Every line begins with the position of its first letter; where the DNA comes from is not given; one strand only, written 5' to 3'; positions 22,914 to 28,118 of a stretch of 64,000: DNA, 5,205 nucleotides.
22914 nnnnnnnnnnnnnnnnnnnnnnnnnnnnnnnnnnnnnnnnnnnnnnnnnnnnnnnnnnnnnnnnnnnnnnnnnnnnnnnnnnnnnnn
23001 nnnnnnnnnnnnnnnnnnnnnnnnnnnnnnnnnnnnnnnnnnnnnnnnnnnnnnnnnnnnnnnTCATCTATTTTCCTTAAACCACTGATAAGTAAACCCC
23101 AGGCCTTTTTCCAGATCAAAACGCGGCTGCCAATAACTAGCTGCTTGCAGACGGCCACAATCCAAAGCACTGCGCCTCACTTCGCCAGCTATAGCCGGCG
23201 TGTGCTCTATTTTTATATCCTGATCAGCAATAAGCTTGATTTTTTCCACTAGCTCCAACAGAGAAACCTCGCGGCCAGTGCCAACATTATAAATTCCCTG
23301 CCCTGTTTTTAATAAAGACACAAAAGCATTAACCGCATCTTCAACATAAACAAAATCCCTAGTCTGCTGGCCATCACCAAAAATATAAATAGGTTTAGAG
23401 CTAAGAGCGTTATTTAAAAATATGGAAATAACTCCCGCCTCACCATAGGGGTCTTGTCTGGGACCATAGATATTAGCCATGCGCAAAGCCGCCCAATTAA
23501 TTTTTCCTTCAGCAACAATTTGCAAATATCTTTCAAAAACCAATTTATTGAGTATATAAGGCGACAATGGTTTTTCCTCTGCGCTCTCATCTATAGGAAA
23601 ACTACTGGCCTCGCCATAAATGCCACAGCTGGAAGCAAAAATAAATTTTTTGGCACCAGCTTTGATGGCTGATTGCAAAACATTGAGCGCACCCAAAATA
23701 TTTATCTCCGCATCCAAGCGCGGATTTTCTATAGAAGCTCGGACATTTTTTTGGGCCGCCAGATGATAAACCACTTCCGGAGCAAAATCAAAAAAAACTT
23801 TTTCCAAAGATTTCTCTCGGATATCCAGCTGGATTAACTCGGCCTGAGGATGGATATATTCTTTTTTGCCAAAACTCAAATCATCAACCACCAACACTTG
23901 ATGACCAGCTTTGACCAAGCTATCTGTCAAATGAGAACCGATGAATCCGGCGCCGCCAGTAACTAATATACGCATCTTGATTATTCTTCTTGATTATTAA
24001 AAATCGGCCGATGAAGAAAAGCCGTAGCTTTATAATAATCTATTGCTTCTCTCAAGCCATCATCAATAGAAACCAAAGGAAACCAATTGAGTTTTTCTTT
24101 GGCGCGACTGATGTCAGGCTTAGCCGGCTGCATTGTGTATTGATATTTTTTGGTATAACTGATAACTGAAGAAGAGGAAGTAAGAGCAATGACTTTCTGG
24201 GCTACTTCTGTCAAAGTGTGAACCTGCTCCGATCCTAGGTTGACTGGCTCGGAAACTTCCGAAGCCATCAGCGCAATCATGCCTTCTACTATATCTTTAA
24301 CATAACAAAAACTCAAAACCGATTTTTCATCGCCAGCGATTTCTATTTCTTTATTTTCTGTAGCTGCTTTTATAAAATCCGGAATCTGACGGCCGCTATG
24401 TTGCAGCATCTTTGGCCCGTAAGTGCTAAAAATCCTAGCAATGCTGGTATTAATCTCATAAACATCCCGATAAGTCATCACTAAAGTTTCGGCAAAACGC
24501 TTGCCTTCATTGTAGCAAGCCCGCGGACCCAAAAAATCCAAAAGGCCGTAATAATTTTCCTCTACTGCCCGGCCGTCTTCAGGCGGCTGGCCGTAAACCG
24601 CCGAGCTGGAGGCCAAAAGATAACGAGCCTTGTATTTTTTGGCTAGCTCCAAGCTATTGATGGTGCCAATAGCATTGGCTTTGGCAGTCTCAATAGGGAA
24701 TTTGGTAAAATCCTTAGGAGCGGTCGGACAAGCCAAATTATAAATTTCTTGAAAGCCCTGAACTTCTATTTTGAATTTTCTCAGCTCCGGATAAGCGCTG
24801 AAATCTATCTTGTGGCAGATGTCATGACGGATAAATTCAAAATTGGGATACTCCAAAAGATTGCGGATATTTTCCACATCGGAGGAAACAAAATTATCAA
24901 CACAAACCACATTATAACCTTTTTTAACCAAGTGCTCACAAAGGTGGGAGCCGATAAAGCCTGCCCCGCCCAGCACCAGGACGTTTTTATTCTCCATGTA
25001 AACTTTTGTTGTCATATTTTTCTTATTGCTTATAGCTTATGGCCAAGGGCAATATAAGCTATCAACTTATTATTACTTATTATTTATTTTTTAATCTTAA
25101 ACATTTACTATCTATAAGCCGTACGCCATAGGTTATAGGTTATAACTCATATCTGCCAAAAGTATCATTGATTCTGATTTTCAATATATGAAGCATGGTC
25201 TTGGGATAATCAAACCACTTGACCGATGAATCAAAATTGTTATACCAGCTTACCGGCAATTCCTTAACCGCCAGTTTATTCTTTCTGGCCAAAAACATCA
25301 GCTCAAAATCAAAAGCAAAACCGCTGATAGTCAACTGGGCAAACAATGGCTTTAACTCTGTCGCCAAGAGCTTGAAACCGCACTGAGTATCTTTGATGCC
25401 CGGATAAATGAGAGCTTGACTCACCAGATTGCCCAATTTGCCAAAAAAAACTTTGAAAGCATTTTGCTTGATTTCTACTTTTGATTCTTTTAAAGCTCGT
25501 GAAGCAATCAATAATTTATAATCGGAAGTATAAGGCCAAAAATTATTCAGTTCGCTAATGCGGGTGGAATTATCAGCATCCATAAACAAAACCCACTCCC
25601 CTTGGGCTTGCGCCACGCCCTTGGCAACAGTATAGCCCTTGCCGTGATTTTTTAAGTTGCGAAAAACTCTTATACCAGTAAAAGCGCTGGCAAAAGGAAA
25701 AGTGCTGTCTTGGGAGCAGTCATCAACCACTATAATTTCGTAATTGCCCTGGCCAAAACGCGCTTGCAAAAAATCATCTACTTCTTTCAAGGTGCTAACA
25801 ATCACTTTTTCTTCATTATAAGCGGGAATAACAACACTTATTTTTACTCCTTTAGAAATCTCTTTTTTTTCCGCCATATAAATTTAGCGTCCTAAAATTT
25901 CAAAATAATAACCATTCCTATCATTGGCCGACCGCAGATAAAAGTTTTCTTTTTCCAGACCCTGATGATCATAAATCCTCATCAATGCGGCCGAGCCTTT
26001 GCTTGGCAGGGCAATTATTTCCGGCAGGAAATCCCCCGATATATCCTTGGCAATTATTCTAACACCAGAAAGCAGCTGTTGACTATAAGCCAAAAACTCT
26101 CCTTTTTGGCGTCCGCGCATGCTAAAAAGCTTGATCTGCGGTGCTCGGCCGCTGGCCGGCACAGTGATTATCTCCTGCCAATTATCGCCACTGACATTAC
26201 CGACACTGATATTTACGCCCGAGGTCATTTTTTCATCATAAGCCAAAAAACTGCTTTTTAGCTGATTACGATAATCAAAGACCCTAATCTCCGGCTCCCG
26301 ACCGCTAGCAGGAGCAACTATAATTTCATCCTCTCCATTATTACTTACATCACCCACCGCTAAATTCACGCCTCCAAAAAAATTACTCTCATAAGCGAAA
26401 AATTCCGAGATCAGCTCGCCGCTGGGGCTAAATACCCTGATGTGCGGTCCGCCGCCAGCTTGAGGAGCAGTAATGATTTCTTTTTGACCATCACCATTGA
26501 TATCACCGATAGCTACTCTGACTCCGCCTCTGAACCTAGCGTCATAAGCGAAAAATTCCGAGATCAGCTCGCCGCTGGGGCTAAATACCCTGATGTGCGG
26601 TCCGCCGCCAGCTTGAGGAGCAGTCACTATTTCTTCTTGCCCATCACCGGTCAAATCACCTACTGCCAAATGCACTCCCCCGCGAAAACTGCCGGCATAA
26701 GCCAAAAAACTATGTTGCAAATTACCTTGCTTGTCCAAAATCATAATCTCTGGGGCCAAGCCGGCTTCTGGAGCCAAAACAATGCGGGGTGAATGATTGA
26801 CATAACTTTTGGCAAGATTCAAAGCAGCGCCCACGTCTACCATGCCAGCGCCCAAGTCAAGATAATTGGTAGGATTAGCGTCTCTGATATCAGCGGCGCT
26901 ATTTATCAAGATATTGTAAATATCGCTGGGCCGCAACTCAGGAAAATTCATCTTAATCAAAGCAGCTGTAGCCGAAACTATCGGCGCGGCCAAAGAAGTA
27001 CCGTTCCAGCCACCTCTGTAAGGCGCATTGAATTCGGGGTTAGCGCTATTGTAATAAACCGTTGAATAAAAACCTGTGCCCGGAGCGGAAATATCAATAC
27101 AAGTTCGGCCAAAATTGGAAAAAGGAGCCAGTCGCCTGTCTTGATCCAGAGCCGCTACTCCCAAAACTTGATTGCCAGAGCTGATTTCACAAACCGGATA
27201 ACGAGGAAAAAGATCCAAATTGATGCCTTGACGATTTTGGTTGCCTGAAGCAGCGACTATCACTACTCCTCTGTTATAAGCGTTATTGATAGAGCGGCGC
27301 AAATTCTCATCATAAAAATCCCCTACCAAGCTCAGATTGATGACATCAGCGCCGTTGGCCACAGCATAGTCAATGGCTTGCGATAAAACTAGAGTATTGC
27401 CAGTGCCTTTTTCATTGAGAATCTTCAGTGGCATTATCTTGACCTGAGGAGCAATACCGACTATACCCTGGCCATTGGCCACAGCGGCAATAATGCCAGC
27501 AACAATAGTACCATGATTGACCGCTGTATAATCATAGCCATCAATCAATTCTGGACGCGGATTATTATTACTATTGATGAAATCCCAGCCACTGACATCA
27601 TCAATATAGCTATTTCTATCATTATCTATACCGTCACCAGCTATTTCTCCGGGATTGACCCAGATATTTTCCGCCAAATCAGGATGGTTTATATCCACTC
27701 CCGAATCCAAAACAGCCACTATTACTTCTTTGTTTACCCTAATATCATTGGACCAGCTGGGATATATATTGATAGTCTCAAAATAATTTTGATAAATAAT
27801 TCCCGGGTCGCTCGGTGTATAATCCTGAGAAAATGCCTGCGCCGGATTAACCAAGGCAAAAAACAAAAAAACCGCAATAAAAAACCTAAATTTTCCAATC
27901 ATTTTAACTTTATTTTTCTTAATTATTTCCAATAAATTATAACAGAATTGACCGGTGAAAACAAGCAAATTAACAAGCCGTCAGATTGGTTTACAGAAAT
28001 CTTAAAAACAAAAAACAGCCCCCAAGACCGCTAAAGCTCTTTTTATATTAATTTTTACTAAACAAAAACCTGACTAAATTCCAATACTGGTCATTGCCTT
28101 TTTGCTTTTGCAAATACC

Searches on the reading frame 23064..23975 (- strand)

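Call 66: search_protein_families(library=pfam, proteins=[window:23064-23975:-], max_evalue=0.001)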
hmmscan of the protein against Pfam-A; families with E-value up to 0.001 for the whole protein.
window:23064-23975:- (303 aa): 8 families
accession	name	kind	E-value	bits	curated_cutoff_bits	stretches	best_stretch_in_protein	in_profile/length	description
PF01370.27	Epimerase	-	3.6e-63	213.6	20.9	1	3-232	1-240/240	NAD dependent epimerase/dehydratase family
PF16363.11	GDP_Man_Dehyd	-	4.3e-49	168.2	27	1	4-290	1-327/332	GDP-mannose 4,6 dehydratase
PF01073.25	3Beta_HSD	-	6.8e-20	71.7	22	1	4-219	1-226/280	3-beta hydroxysteroid dehydrogenase/isomerase family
PF04321.23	RmlD_sub_bind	-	1.4e-18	67.5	27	1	1-282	1-269/287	RmlD substrate binding domain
PF02719.21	Polysacc_synt_2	-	3.9e-16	59.5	20.2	1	3-264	1-266/293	Polysaccharide biosynthesis protein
PF13460.12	NAD_binding_10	-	6e-11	43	27.2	1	7-170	1-147/184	NAD(P)H-binding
PF07993.18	NAD_binding_4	-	1.6e-06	27.9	20.1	0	67-145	90-182/258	Male sterility protein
PF05368.20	NmrA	-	5e-05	23.5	27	1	2-116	4-107/298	NmrA-like family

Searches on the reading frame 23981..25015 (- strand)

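Call 66: search_protein_families(library=pfam, proteins=[window:23981-25015:-], max_evalue=0.001)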
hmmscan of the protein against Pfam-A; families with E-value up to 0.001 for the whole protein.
window:23981-25015:- (344 aa): 7 families
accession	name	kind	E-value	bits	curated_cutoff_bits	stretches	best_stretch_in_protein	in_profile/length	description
PF16363.11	GDP_Man_Dehyd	-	5.5e-50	171.1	27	1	13-323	1-331/332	GDP-mannose 4,6 dehydratase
PF01370.27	Epimerase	-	3.1e-44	151.6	20.9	1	12-261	1-240/240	NAD dependent epimerase/dehydratase family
PF01073.25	3Beta_HSD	-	4.5e-13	49.3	22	1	13-257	1-235/280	3-beta hydroxysteroid dehydrogenase/isomerase family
PF04321.23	RmlD_sub_bind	-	3.3e-08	33.4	27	1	11-304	2-257/287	RmlD substrate binding domain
PF07993.18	NAD_binding_4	-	9.1e-07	28.7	20.1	0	109-200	107-209/258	Male sterility protein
PF02719.21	Polysacc_synt_2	-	2.4e-05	24.1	20.2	0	12-137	1-127/293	Polysaccharide biosynthesis protein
PF00106.31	adh_short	-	7.8e-05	22.7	26.6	0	10-67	1-59/195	short chain dehydrogenase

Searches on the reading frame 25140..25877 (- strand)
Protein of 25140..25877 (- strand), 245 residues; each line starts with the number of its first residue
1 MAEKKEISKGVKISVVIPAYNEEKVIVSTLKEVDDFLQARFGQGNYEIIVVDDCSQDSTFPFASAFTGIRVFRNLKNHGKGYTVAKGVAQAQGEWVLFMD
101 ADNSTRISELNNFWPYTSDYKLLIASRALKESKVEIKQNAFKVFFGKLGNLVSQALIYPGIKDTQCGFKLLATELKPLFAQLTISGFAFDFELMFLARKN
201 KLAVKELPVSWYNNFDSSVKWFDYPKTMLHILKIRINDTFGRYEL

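Call 5: search_protein_families(library=pfam, proteins=[window:25140-25877:-], max_evalue=0.01)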
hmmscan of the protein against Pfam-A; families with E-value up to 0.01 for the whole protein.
window:25140-25877:- (245 aa): 4 families
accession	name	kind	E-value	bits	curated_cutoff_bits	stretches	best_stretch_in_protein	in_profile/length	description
PF00535.33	Glycos_transf_2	-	1.7e-23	83.8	23.3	1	14-131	1-119/168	Glycosyl transferase family 2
PF13641.12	Glyco_tranf_2_3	-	9.6e-07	29.5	27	1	13-103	3-97/230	Glycosyltransferase like family 2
PF10111.15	Glyco_tranf_2_2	-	1.2e-06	28.6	27.3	1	14-104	1-93/276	Glycosyltransferase like family 2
PF13704.12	Glyco_tranf_2_4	-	0.0024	18.8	27.5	1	36-103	10-82/98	Glycosyl transferase family 2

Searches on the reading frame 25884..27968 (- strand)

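Call 5: search_protein_families(library=pfam, proteins=[window:25884-27968:-], max_evalue=0.01)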
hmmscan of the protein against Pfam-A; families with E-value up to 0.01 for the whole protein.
window:25884-27968:- (694 aa): 4 families
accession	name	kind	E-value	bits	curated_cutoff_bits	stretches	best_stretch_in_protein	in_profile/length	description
PF00082.27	Peptidase_S8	-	7.6e-51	173.6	21.8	1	80-364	2-279/288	Subtilase family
PF01839.29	FG-GAP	-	7e-12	45.4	22.1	0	431-454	2-26/37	FG-GAP repeat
PF13517.12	FG-GAP_3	-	2.3e-11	44.5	26.9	1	489-551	1-61/61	FG-GAP-like repeat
PF25292.1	Beta-prop_CGLA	-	0.0006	19.8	26.8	0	536-582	34-77/316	Lambda-carrageenase beta-propeller domain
